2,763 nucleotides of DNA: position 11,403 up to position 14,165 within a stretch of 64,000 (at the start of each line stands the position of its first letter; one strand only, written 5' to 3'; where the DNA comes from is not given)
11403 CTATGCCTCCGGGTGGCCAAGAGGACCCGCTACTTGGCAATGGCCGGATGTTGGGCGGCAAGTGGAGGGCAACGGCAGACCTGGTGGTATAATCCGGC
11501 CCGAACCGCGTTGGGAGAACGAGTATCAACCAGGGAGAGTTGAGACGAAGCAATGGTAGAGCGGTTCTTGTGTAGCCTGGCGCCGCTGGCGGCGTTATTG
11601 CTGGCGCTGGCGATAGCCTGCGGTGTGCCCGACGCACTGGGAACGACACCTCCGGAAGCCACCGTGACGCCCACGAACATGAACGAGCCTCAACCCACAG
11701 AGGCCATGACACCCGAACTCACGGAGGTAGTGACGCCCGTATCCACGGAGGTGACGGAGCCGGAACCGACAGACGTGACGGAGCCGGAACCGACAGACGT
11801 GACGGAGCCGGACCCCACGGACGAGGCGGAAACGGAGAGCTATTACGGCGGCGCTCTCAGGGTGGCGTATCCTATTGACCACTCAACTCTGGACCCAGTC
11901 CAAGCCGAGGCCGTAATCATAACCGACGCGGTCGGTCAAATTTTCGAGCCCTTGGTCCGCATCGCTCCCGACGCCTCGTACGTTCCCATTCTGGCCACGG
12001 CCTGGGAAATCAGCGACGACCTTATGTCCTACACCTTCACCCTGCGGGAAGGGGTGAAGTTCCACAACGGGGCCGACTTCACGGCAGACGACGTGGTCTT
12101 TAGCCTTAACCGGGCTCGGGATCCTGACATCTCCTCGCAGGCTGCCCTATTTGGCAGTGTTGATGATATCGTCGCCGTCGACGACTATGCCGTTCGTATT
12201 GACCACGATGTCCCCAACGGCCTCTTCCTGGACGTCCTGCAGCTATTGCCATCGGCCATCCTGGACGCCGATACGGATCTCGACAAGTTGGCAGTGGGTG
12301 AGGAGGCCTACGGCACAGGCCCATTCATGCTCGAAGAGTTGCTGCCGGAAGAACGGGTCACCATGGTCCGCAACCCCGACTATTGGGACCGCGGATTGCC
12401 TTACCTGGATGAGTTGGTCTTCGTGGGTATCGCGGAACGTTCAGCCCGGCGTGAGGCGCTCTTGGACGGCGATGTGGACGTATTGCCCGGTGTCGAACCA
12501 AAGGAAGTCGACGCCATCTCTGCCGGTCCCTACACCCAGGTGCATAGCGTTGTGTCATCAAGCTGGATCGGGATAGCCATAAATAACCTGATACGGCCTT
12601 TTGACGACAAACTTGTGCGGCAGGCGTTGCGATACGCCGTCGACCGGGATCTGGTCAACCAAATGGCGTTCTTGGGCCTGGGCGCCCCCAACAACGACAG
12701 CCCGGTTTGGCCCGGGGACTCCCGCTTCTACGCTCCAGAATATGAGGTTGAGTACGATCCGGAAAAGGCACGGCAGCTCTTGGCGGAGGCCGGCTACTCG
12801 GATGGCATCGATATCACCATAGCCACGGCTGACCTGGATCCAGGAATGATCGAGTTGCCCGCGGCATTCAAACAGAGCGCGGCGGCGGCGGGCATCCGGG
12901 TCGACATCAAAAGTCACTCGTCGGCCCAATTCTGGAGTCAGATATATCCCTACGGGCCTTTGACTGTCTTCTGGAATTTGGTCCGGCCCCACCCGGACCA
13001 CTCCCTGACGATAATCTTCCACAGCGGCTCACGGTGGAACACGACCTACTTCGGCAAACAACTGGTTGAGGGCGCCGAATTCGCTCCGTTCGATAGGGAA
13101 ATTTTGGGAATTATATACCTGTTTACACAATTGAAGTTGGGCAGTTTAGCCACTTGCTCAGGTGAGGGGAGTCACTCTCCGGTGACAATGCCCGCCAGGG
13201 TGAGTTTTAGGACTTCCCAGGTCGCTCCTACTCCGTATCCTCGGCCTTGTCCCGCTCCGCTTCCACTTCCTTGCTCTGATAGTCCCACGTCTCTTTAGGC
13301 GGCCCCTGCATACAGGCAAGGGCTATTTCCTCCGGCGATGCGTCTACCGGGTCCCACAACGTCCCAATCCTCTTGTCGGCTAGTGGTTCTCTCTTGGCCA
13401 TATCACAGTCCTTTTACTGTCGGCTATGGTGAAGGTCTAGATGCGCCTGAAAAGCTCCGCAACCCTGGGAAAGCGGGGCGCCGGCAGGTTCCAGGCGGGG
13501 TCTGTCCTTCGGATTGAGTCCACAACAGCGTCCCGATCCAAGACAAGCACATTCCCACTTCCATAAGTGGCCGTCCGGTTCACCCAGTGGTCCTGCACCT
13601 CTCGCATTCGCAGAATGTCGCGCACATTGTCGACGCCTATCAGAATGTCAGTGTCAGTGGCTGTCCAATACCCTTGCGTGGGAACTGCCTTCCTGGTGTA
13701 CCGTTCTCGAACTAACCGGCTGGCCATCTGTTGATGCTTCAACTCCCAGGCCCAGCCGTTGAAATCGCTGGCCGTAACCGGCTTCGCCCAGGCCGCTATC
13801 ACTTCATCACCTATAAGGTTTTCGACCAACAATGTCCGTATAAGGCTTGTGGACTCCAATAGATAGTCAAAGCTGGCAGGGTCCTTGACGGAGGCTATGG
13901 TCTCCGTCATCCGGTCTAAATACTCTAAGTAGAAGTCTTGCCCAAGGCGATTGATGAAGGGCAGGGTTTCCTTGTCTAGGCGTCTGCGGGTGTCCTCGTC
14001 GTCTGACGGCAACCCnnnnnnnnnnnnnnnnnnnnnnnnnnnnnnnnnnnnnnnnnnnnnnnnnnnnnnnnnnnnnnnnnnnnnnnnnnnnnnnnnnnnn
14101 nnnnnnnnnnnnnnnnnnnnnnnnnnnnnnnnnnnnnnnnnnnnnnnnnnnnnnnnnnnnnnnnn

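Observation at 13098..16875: IS1595-family element with a 2.3-kb passenger has split an ABC-transporter substrate-binding gene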

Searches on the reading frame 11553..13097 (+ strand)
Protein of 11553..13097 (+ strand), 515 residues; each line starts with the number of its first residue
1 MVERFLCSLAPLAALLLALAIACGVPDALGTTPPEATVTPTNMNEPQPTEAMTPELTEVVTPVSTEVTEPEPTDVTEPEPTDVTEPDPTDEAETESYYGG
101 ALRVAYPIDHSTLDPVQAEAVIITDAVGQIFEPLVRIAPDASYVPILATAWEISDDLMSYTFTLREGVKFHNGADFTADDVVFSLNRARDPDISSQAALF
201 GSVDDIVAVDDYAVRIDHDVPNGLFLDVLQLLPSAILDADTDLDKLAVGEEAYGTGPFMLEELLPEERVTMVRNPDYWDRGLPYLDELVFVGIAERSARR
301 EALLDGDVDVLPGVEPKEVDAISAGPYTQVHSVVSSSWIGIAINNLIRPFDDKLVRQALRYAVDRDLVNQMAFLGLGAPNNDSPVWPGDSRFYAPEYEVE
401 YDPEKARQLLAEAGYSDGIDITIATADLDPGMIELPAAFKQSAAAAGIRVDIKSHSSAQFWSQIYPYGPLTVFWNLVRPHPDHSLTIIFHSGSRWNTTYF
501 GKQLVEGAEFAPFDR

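Call 4: search_protein_families(library=pfam, proteins=[window:11553-13097:+], max_evalue=0.01)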
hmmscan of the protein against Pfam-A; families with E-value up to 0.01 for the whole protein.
window:11553-13097:+ (515 aa): 1 family
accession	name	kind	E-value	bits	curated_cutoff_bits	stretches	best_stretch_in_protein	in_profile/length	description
PF00496.27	SBP_bac_5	-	2.4e-85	287.3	32.4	1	143-491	2-363/368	Bacterial extracellular solute-binding proteins, family 5 Middle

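Call 9: search_protein_families(library=ncbifam, proteins=[window:11553-13097:+], max_evalue=0.01)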
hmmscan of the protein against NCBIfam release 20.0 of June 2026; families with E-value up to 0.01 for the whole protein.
window:11553-13097:+ (515 aa): 11 families
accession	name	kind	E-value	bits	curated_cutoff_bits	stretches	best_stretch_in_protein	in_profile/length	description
NF011942.0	PRK15413.1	equivalog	1.7e-42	145.8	594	1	104-459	32-387/512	glutathione ABC transporter substrate-binding protein GsiB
NF045468.1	Opp5A_nikA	equivalog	8.4e-39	133.4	600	1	95-454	13-367/488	nickel ABC transporter substrate-binding protein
NF045467.1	Opp4A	equivalog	4.9e-37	127.4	650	2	248-417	203-382/556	oligopeptide ABC transporter substrate-binding protein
TIGR02294.1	nickel_nikA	equivalog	1.1e-33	116.6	393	1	105-435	11-347/501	nickel ABC transporter substrate-binding protein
NF043070.1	DppA_dipep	equivalog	3.4e-26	91.9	1005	1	130-423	60-376/535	dipeptide ABC transporter periplasmic-binding protein DppA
NF011684.0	PRK15104.1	equivalog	2.6e-24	85.9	947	2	110-212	49-150/543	oligopeptide ABC transporter substrate-binding protein OppA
NF011689.0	PRK15109.1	equivalog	5.1e-24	84.8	560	1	111-417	45-375/547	ABC transporter substrate-binding protein SapA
NF047575.1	opine_bind_CntA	exception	3.4e-21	75.4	800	1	126-426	61-371/535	staphylopine-dependent metal ABC transporter substrate-binding lipoprotein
NF007287.0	PRK09755.1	equivalog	1.6e-18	66.8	1098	1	106-381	39-333/535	ABC transporter substrate-binding protein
TIGR04028.1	SBP_KPN_01854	hypoth_equivalog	4.9e-18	65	468.5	1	144-420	45-336/509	TIGR04028 family ABC transporter substrate-binding protein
NF010149.0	PRK13626.1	equivalog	3.8e-08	32.4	476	1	102-260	122-273/552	HTH-type transcriptional regulator SgrR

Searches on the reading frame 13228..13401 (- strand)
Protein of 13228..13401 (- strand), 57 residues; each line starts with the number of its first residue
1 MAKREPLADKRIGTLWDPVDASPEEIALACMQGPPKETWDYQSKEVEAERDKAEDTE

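Call 4: search_protein_families(library=pfam, proteins=[window:13228-13401:-], max_evalue=0.01)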
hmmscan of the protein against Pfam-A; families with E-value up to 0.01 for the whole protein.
window:13228-13401:- (57 aa): 0 families

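Call 5: search_protein_families(library=padloc, proteins=[window:13228-13401:-], max_evalue=0.01)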
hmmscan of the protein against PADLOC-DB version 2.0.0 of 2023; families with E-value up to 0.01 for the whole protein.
window:13228-13401:- (57 aa): 0 families

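Call 9: search_protein_families(library=ncbifam, proteins=[window:13228-13401:-], max_evalue=0.01)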
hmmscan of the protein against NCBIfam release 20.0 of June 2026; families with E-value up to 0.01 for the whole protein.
window:13228-13401:- (57 aa): 0 families

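Call 10: search_protein_families(library=phrogs, proteins=[window:13228-13401:-], max_evalue=0.01)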
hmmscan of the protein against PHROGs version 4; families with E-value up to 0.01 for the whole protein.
window:13228-13401:- (57 aa): 0 families

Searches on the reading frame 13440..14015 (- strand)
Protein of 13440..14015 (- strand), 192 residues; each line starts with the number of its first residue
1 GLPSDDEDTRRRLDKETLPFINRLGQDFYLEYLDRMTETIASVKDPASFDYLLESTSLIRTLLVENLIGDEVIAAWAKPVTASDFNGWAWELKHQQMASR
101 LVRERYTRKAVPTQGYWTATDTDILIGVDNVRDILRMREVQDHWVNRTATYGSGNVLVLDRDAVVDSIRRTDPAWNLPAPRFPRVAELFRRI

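Call 92: predict_structure(alignment_id=A2)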
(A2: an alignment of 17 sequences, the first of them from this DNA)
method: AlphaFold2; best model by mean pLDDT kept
length: 192 residues; sequences in the alignment: 17
mean_pLDDT: 86.2   pTM: 0.68
mean pLDDT of the five models: 86.2, 86.2, 85.9, 84.7, 82.8
residues with pLDDT >= 90: 95; 70-90: 80; 50-70: 17; < 50: 0
segments of 3 or more residues with pLDDT < 50: none
pLDDT, mean of each block of 10 residues (from residue 1): 67 78 83 96 92 94 88 84 87 90 92 94 94 88 91 89 94 89 56 50
secondary structure, 60 per line:
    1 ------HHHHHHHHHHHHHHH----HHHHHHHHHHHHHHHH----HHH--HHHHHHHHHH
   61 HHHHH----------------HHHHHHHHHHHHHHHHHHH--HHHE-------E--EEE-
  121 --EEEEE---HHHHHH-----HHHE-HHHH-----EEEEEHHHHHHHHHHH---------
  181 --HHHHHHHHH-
elements in order: H7-21 H26-41 H51-65 H82-100 E117-119 E123-127 H131-136 H147-150 E156-160 H161-171 H183-191

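Call 94: fold_search(model_id=the predicted structure, library=pdb)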
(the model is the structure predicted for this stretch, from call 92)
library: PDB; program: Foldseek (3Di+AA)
matches with E <= 10: 193; with E <= 0.001: 0
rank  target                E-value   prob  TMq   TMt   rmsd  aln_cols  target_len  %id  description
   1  2zxr                  1.4e-01  0.09  0.16  0.06  19.3       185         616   13  Crystal structure of RecJ in complex with Mg2+ from Thermus thermophilus HB8 (released 2010-01-05)
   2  2zxo                  2.1e-01  0.09  0.17  0.07  19.2       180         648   12  Crystal structure of RecJ from Thermus thermophilus HB8 (released 2010-01-05)
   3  5dgk_B                2.6e-01  0.12  0.20  0.11  12.2       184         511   14  SCCmec type IV Cch - active helicase (released 2016-08-24)
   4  5f54                  3.8e-01  0.06  0.15  0.06  14.3       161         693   12  Structure of RecJ complexed with dTMP (released 2016-06-15)
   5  5dgk_A                4.3e-01  0.11  0.20  0.12  12.0       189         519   13  SCCmec type IV Cch - active helicase (released 2016-08-24)
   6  3a8u                  4.3e-01  0.07  0.16  0.08  14.8       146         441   11  Crystal Structure of omega-Amino Acid:Pyruvate Aminotransferase (released 2009-11-10)
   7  6x2f_A                4.9e-01  0.08  0.17  0.05  14.4       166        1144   13  Mfd-bound E.coli RNA polymerase elongation complex - L2 state (released 2021-02-03)
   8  6x26_A                5.5e-01  0.08  0.18  0.04  14.6       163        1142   12  Mfd-bound E.coli RNA polymerase elongation complex - L1 state (released 2021-02-03)
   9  7v58_B                6.7e-01  0.04  0.16  0.09  14.4       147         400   14  Structural insights into the substrate selectivity of acyl-CoA transferase (released 2021-12-29)
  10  7v58_A                8.1e-01  0.04  0.16  0.09  14.6       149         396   13  Structural insights into the substrate selectivity of acyl-CoA transferase (released 2021-12-29)
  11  9lqa                  8.7e-01  0.10  0.22  0.18  16.6       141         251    7  Crystal structure of NrN E21A in complex with SAM-AMP (released 2025-11-26)
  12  2h6b_B                9.9e-01  0.08  0.23  0.20  15.9       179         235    7  Crystal structure of oxidized CprK in complex with o-chlorophenolacetic acid (released 2006-07-04)
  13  3p1t_C                9.9e-01  0.05  0.17  0.12  14.2       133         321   14  Crystal structure of a putative aminotransferase (BPSL1724) from Burkholderia pseudomallei K96243 at 2.60 A resolution (released 2010-10-20)
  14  9lqb                  1.1e+00  0.09  0.22  0.18  17.1       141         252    8  Crystal structure of NrN E21A in complex with SAH-AMP (released 2025-11-26)
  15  5veq_A                1.1e+00  0.05  0.17  0.09  14.3       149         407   11  MOUSE KYNURENINE AMINOTRANSFERASE III, RE-REFINEMENT OF THE PDB STRUCTURE 3E2Y (released 2017-11-29)
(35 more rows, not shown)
